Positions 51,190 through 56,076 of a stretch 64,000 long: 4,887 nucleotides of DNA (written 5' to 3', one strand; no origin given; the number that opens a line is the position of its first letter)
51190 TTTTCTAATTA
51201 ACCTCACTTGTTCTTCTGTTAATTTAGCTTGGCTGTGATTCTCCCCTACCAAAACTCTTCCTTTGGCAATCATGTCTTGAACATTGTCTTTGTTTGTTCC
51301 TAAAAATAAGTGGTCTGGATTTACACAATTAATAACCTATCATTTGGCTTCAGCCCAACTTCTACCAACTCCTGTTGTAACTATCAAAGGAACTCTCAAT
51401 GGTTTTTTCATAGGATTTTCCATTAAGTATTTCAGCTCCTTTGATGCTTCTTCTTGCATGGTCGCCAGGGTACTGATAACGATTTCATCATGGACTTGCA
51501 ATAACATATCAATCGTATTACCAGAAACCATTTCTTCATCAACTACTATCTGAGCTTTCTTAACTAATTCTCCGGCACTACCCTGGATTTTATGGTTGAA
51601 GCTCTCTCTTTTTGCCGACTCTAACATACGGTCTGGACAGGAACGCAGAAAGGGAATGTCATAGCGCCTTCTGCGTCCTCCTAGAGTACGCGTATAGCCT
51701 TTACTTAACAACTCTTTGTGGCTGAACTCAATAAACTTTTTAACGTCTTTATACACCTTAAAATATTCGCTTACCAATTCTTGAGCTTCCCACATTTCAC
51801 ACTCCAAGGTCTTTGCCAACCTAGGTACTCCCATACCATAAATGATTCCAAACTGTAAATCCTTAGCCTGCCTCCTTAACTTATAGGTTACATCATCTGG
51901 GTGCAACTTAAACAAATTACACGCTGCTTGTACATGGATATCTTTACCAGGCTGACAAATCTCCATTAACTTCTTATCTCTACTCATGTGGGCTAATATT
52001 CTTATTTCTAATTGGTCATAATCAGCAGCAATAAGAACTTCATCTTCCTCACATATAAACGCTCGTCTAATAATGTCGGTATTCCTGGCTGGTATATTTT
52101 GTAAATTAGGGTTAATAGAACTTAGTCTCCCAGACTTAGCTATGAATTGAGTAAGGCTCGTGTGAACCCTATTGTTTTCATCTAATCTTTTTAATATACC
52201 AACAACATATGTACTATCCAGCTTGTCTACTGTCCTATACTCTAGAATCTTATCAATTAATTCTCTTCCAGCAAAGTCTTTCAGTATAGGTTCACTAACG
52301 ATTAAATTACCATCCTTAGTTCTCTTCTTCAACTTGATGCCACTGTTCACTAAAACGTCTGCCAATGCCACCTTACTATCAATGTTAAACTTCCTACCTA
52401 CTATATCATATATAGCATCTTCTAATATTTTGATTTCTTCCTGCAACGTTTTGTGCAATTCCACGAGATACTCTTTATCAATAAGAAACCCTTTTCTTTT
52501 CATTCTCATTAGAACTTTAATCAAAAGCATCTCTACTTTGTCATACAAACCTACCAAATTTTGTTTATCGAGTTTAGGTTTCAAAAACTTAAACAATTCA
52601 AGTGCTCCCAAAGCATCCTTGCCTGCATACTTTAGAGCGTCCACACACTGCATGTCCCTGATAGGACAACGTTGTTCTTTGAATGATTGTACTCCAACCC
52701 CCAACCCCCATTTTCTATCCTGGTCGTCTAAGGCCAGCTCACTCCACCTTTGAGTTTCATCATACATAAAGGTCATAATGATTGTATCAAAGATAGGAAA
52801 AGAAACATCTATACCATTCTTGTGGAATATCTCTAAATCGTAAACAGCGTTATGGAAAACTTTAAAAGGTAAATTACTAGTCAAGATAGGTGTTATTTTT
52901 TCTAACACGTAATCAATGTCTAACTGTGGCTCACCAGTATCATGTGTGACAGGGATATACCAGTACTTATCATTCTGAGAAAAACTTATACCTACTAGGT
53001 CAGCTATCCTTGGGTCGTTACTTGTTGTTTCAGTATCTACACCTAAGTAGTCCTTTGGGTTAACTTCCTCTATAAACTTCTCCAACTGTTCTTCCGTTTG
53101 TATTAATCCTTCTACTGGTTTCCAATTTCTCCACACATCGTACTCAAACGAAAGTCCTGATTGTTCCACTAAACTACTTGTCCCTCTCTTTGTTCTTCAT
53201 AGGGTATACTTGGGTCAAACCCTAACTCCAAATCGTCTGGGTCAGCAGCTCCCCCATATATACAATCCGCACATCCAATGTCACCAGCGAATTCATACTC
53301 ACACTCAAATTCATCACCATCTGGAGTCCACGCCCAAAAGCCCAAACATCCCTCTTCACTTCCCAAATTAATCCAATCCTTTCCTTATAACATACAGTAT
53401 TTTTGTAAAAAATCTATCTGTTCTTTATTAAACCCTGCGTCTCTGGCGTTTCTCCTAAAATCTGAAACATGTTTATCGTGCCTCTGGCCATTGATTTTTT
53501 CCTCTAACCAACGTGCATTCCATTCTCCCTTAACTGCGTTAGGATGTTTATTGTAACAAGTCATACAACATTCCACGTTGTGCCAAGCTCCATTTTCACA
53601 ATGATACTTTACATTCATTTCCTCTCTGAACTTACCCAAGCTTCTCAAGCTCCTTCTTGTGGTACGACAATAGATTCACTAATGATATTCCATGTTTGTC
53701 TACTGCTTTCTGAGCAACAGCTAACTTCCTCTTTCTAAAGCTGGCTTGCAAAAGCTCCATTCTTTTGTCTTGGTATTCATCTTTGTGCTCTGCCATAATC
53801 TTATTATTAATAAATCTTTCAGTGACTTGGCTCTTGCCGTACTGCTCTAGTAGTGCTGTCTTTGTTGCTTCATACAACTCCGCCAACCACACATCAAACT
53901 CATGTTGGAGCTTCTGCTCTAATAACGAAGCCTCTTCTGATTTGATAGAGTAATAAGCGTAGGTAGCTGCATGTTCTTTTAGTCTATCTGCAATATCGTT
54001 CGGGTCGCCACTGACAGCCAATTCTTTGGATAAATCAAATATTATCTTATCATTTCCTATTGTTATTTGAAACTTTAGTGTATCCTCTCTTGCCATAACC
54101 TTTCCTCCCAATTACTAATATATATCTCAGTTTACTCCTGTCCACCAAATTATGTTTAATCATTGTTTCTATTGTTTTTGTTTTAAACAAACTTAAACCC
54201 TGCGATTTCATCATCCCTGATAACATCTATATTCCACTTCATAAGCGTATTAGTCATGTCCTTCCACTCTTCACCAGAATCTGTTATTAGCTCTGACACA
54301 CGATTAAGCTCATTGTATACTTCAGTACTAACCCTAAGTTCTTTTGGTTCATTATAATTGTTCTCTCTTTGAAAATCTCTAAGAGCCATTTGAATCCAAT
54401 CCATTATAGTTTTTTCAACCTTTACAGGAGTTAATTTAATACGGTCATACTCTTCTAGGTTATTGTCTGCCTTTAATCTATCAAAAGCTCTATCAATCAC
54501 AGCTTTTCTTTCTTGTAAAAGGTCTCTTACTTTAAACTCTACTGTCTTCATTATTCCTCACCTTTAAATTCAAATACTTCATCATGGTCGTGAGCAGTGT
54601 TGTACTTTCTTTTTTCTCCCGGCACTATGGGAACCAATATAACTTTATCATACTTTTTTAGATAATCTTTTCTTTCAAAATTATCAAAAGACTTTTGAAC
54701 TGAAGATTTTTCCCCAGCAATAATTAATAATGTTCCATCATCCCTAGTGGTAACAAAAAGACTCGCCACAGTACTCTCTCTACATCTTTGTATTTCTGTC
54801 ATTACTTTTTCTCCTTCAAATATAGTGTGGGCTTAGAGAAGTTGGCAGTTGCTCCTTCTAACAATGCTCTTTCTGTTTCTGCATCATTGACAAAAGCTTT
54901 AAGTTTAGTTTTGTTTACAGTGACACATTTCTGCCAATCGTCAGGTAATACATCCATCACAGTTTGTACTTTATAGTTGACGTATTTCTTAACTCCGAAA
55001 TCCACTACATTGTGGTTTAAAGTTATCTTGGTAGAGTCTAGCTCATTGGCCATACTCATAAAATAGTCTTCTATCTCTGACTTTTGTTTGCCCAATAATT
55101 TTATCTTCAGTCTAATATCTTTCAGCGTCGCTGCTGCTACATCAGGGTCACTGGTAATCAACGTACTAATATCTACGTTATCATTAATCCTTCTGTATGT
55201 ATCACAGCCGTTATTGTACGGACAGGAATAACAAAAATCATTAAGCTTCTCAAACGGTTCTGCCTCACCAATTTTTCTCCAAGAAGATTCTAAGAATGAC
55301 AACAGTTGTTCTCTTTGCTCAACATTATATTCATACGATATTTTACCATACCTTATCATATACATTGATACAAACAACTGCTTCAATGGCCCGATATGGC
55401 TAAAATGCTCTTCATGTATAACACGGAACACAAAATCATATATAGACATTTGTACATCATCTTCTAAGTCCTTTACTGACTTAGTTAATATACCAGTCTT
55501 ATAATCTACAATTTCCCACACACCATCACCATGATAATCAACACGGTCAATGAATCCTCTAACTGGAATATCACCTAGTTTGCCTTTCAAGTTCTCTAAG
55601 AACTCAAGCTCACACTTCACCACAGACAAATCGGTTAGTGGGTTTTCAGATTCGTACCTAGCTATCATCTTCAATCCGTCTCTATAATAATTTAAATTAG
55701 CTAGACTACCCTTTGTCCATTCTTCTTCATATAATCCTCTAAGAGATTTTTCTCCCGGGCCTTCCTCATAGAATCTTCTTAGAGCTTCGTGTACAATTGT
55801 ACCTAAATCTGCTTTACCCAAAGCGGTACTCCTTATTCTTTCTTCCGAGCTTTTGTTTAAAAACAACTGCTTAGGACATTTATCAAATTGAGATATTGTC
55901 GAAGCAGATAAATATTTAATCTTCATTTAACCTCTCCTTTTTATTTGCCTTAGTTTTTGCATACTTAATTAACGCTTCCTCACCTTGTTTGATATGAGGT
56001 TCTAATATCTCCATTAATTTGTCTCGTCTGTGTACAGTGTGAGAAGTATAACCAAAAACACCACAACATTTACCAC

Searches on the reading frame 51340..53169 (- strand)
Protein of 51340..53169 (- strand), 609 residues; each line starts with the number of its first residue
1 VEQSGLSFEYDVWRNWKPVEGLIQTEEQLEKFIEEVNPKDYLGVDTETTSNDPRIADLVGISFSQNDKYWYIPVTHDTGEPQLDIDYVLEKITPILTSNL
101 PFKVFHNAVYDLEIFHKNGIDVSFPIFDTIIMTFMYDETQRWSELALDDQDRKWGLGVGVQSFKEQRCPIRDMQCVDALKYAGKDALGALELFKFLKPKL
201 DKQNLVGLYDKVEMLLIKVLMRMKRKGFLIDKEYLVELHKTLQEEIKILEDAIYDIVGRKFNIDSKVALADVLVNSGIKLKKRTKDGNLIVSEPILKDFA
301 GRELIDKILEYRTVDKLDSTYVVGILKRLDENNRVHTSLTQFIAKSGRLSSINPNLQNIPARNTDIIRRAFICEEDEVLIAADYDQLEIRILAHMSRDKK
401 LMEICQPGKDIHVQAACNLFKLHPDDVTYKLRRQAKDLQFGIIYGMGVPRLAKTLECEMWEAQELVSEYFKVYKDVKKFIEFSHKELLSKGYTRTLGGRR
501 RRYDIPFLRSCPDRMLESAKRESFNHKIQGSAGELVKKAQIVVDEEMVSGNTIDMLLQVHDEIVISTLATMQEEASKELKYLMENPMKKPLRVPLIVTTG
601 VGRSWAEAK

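Call 13: search_protein_families(library=phrogs, proteins=[window:51340-53169:-])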
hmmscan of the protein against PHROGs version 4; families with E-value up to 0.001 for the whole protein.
window:51340-53169:- (609 aa): 10 families
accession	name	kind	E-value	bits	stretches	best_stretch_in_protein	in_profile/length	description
phrog_17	-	DNA, RNA and nucleotide metabolism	3.8e-115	387.3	1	24-608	656-1233/1445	DNA polymerase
phrog_2573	-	DNA, RNA and nucleotide metabolism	4.6e-35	122.4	1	367-586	5-248/336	DNA polymerase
phrog_12241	-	DNA, RNA and nucleotide metabolism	1.9e-34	120.5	2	22-262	103-367/502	DNA polymerase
phrog_5995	-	DNA, RNA and nucleotide metabolism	4.2e-28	99.5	1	440-593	2-154/236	DNA polymerase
phrog_15971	-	DNA, RNA and nucleotide metabolism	4.2e-26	93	1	211-608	5-375/376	DNA polymerase I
phrog_10285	-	DNA, RNA and nucleotide metabolism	2.8e-17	63.8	1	335-480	13-164/321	DNA polymerase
phrog_23226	-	DNA, RNA and nucleotide metabolism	5e-15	56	1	295-420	255-382/611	DNA polymerase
phrog_30466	-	DNA, RNA and nucleotide metabolism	1.2e-05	26.2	1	379-446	20-83/122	DNA polymerase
phrog_35406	-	DNA, RNA and nucleotide metabolism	6.6e-05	23.2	1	409-540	85-215/320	DNA polymerase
phrog_9556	-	DNA, RNA and nucleotide metabolism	0.00047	20.2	0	294-359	373-439/441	DNA polymerase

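Call 14: search_dna_similar(query=window:51340-53169:-, collection=phages, mode=protein, max_rows=15)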
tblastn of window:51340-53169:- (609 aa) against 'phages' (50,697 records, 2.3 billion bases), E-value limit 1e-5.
The search stops at 5000 records and this limit was reached: more records match than are counted here, and every count below describes the 5000 best-scoring records only.
Records with a match: at least 5000; places in all: 5001; records where one place covers at least 80% of the query: 2078.
Best place of each record, by identity: <60% 5000.
By first word of the organism name: Mycobacterium 1046; Vibrio 585; Staphylococcus 344; Pseudomonas 332; Microbacterium 329; Salmonella 319; Bacillus 265; Escherichia 169; Acinetobacter 166; Enterococcus 143; and 117 more.
By host as written in the record: Mycobacterium smegmatis mc2 155 739; - 677; Microbacterium foliorum NRRL B-24224 144; Mycobacterium smegmatis mc#155 143; Microbacterium foliorum NRRL B-24224 SEA 137; Staphylococcus aureus 114; Pseudomonas aeruginosa 108; Acinetobacter baumannii 60; and 872 more.
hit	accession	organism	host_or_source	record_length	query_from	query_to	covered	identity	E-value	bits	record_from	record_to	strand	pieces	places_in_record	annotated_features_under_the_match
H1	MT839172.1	Bacteriophage sp.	human fecal samples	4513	22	608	96%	34.8%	3e-89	307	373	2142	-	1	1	record has no annotation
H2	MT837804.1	Bacteriophage sp.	human fecal samples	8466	2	608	100%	33.5%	2e-69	250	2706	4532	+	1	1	record has no annotation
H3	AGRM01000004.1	Salmonella enterica subsp. houtenae str. ATCC BAA-1581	Homo sapiens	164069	26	608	96%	33.6%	2e-78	277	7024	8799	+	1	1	DNA-directed DNA polymerase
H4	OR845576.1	Escherichia phage ECO95 1-6-1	Escherichia coli O157:H7 ATCC 43895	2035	29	608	95%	33.4%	3e-81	273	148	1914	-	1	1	record has no annotation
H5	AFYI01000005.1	Salmonella enterica subsp. enterica serovar Infantis str. ...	Homo sapiens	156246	29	608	95%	33.4%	2e-77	273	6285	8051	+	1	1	DNA-directed DNA polymerase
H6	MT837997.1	Bacteriophage sp.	human fecal samples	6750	22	607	96%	31.8%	7e-74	263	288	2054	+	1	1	record has no annotation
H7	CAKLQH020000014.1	Acinetobacter phage MD-2021a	not known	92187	25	608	96%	31.6%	1e-79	280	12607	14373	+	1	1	polA: DNA polymerase I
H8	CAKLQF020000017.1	Acinetobacter phage MD-2021a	not known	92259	25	608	96%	31.6%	1e-79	280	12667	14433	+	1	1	polA: DNA polymerase I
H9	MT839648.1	Bacteriophage sp.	human fecal samples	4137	42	608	93%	32.2%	2e-72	258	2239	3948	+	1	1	record has no annotation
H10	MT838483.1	Bacteriophage sp.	human fecal samples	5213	22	608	96%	30.5%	8e-75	266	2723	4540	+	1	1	record has no annotation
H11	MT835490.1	Bacteriophage sp.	human fecal samples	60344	59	608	90%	31.6%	2e-68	248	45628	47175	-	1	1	record has no annotation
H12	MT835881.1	Bacteriophage sp.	human fecal samples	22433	46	609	93%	30.5%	7e-54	204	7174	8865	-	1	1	record has no annotation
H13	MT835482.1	Bacteriophage sp.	human fecal samples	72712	22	609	97%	29.2%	2e-42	170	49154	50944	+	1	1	record has no annotation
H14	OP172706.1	Bacteroides phage BS162P1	Bacteroides salyersiae BSC162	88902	21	609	97%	29.0%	1e-52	201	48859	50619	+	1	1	DNA polymerase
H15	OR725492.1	Streptomyces phage Alone3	Streptomyces lividans JI 1326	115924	14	609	98%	28.4%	2e-51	197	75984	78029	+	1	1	143: DNA polymerase I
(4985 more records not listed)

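Call 16: find_encoding_contigs(protein=window:51340-53169:-, flank=2000, max_places=6)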
Protein window:51340-53169:- (609 aa): 2 contigs read that carry it; 2 places shown.
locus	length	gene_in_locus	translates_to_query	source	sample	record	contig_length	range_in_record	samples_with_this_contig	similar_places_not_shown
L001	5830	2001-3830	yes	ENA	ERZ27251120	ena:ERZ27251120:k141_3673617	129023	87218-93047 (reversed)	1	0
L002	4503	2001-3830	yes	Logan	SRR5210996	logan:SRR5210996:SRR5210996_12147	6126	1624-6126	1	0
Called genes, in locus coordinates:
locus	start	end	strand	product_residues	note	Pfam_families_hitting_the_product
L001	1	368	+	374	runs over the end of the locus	PF12705:PDDEXK_1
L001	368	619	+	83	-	-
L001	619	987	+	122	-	-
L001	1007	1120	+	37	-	-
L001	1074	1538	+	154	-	-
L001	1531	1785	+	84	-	-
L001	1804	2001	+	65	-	-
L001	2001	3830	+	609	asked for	PF01612:DNA_pol_A_exo1, PF00476:DNA_pol_A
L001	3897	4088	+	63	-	-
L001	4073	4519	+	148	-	-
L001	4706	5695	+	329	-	PF00154:RecA_N, PF06745:ATPase, PF08423:Rad51 (weak), PF01637:ATPase_2 (weak), PF13481:AAA_25 (weak), PF21096:RecA_C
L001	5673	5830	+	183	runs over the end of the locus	PF06941:NT5C (faint)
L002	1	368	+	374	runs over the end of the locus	PF12705:PDDEXK_1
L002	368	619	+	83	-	-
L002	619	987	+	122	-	-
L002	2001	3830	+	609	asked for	PF01612:DNA_pol_A_exo1, PF00476:DNA_pol_A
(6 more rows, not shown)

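Call 17: find_related_loci(query=window:51340-53169:-, collection=viral_contigs, flank=10000)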
Query window:51340-53169:- (609 aa) in viral_contigs; peptide patterns used: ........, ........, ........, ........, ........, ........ (x = any residue, [..] = any of these).
3 stretches matched a pattern, but none encodes a relative of the query by tblastn (E <= 1e-3).

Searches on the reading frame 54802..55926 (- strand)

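Call 13: search_protein_families(library=phrogs, proteins=[window:54802-55926:-])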
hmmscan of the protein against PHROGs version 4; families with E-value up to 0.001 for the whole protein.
window:54802-55926:- (374 aa): 3 families
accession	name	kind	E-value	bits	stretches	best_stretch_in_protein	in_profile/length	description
phrog_69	-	DNA, RNA and nucleotide metabolism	3.2e-29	103.3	1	1-294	85-376/501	exonuclease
phrog_1218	-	DNA, RNA and nucleotide metabolism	6.2e-10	39.8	1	3-168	7-186/364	exonuclease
phrog_1706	-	DNA, RNA and nucleotide metabolism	4.4e-06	27.3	1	11-266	52-267/293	CRISPR/Cas system associated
